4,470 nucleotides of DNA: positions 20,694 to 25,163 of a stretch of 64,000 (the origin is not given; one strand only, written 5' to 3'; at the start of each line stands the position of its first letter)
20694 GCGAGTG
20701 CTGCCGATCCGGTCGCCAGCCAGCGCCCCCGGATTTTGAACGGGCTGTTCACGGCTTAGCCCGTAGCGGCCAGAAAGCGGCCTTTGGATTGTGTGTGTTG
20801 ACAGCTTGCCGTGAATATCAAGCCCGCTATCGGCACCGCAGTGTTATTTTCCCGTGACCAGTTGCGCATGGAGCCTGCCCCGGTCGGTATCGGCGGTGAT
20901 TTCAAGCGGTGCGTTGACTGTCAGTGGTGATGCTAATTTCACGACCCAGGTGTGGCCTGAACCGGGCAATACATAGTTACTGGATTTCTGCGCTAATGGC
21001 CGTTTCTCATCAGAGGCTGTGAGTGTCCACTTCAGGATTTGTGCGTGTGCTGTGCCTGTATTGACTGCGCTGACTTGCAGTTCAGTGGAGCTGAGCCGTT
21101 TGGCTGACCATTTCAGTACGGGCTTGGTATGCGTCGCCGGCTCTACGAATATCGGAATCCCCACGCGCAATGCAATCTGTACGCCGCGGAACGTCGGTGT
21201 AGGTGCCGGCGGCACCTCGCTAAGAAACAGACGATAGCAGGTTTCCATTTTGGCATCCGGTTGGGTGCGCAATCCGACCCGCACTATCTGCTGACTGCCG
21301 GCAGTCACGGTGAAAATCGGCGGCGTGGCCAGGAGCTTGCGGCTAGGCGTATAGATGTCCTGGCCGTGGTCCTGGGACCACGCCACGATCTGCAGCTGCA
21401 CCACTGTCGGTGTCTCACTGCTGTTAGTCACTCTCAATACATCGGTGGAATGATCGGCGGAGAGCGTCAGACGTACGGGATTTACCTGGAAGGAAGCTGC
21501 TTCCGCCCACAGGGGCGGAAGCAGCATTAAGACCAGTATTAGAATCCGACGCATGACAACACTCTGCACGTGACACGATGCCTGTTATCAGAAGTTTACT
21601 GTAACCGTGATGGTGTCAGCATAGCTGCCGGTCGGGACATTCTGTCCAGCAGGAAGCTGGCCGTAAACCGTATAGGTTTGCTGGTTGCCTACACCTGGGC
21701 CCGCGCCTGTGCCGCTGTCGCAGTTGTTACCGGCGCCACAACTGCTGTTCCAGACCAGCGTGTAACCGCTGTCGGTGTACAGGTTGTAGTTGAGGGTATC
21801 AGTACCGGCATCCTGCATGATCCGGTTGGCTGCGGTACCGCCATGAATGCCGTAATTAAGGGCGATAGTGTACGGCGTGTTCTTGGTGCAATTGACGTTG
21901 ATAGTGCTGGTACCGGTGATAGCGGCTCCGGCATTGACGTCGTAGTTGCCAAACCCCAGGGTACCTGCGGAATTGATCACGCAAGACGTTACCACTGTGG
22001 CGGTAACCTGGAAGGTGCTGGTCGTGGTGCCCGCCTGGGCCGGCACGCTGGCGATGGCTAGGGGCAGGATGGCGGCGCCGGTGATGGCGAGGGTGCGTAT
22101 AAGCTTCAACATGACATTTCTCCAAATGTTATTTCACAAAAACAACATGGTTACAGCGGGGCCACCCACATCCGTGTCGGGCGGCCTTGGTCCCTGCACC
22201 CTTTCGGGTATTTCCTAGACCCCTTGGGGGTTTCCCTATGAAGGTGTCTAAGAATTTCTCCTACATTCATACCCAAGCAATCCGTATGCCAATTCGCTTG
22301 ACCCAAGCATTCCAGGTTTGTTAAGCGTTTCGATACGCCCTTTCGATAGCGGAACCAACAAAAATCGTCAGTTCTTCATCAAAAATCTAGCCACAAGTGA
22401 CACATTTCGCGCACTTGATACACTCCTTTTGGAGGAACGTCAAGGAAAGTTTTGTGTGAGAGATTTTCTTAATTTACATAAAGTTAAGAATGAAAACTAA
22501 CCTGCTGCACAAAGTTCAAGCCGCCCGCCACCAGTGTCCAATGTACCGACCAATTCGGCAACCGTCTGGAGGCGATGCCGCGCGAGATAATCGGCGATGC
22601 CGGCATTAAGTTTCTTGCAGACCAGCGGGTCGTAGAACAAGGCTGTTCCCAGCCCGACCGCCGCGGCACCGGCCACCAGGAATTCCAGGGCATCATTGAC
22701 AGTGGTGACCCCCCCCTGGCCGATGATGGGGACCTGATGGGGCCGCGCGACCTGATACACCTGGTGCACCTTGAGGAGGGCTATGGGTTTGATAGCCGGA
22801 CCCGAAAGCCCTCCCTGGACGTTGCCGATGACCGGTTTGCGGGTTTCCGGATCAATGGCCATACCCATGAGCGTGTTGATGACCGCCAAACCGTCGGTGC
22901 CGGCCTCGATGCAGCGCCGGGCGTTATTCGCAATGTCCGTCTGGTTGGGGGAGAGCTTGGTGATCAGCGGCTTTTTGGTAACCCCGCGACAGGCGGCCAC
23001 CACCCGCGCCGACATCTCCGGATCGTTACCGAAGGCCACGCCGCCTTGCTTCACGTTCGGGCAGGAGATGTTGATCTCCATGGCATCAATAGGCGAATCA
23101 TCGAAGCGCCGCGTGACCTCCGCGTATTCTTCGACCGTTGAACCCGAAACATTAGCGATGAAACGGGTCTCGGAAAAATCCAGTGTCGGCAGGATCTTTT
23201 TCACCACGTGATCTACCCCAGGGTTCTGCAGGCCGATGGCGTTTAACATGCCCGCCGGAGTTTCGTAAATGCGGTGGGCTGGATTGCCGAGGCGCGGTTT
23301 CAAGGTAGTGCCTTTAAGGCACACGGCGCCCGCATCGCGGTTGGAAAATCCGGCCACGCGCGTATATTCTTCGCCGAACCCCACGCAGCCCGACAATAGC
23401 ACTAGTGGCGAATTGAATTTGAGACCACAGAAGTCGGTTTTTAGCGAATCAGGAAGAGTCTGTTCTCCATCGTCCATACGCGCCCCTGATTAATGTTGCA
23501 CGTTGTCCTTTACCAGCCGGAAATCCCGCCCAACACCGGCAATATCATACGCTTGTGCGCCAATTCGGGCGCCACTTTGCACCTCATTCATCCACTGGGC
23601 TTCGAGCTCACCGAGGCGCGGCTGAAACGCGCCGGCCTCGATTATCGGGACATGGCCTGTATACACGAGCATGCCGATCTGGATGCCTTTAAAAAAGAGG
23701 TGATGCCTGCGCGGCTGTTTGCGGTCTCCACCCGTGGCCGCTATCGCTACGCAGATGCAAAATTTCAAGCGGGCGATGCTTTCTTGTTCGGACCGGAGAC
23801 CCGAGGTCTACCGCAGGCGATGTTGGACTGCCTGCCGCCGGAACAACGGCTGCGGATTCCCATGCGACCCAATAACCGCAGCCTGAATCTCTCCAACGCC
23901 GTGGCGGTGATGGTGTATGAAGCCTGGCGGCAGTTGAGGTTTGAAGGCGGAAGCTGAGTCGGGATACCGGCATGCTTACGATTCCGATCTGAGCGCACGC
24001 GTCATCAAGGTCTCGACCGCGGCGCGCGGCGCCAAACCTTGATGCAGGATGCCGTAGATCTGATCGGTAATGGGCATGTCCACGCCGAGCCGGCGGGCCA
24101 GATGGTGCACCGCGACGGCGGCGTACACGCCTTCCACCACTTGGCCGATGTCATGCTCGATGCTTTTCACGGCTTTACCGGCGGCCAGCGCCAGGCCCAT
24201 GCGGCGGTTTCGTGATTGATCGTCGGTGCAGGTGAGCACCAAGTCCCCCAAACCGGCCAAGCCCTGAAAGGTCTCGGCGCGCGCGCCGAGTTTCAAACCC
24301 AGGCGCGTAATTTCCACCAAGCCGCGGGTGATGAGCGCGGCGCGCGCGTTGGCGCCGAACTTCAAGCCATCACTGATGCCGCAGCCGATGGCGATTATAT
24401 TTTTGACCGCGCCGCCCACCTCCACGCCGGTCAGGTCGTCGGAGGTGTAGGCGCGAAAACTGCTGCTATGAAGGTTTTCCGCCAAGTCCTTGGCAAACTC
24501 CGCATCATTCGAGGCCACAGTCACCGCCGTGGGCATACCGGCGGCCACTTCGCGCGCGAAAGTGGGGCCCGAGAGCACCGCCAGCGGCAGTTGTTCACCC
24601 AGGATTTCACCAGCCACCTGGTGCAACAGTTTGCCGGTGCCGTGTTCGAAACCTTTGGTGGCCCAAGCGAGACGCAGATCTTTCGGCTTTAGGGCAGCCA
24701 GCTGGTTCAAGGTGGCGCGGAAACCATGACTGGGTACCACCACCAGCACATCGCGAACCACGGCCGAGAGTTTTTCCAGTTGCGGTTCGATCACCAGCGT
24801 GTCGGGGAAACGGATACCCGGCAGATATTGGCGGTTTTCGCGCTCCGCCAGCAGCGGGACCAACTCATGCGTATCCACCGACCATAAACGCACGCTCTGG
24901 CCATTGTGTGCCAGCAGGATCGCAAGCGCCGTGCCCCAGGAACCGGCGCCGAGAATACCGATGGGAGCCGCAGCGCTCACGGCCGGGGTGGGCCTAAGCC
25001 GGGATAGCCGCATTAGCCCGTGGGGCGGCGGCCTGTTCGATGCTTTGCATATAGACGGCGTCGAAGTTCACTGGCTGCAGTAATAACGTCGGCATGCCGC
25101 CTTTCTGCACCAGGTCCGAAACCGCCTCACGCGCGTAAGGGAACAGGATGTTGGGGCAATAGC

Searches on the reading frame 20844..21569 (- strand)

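Call 62: search_protein_families(library=pfam, proteins=[window:20844-21569:-], max_evalue=0.001)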
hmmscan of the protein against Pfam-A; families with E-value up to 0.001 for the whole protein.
window:20844-21569:- (241 aa): 1 family
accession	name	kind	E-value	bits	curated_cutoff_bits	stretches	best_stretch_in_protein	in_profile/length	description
PF00345.26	PapD_N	-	1.9e-23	83.3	23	1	27-146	2-124/126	Pili and flagellar-assembly chaperone, PapD N-terminal domain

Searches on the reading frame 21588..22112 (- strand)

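Call 62: search_protein_families(library=pfam, proteins=[window:21588-22112:-], max_evalue=0.001)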
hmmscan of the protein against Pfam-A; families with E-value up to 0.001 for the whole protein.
window:21588-22112:- (174 aa): 1 family
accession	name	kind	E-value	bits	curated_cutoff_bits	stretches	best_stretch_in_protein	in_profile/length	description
PF05229.21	SCPU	-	5.8e-35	121.1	22.4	1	31-171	2-138/138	Spore Coat Protein U domain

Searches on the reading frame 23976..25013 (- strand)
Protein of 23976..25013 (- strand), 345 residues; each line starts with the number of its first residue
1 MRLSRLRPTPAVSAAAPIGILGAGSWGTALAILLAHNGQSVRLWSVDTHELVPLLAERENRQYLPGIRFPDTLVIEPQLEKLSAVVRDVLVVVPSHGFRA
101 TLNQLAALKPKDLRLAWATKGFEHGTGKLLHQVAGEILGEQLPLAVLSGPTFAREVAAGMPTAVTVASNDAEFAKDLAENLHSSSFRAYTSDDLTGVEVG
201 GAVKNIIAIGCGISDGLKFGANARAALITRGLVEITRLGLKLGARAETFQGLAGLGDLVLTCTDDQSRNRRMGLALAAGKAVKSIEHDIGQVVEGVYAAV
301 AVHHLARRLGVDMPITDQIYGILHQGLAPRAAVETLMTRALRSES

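Call 62: search_protein_families(library=pfam, proteins=[window:23976-25013:-], max_evalue=0.001)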
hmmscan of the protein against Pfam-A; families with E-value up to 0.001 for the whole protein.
window:23976-25013:- (345 aa): 4 families
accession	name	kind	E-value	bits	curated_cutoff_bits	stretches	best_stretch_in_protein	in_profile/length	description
PF07479.19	NAD_Gly3P_dh_C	-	5.7e-56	189.1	25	1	193-334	1-142/142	NAD-dependent glycerol-3-phosphate dehydrogenase C-terminus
PF01210.29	NAD_Gly3P_dh_N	-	4.1e-49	167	23.1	1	18-173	2-157/158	NAD-dependent glycerol-3-phosphate dehydrogenase N-terminus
PF20618.3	GPD_NAD_C_bact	-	1.2e-22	80.6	27.6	1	253-319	1-66/66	Bacterial GPD, NAD-dependent C-terminal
PF03807.23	F420_oxidored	-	0.0002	22.3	21.6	0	18-58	2-43/94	NADP oxidoreductase coenzyme F420-dependent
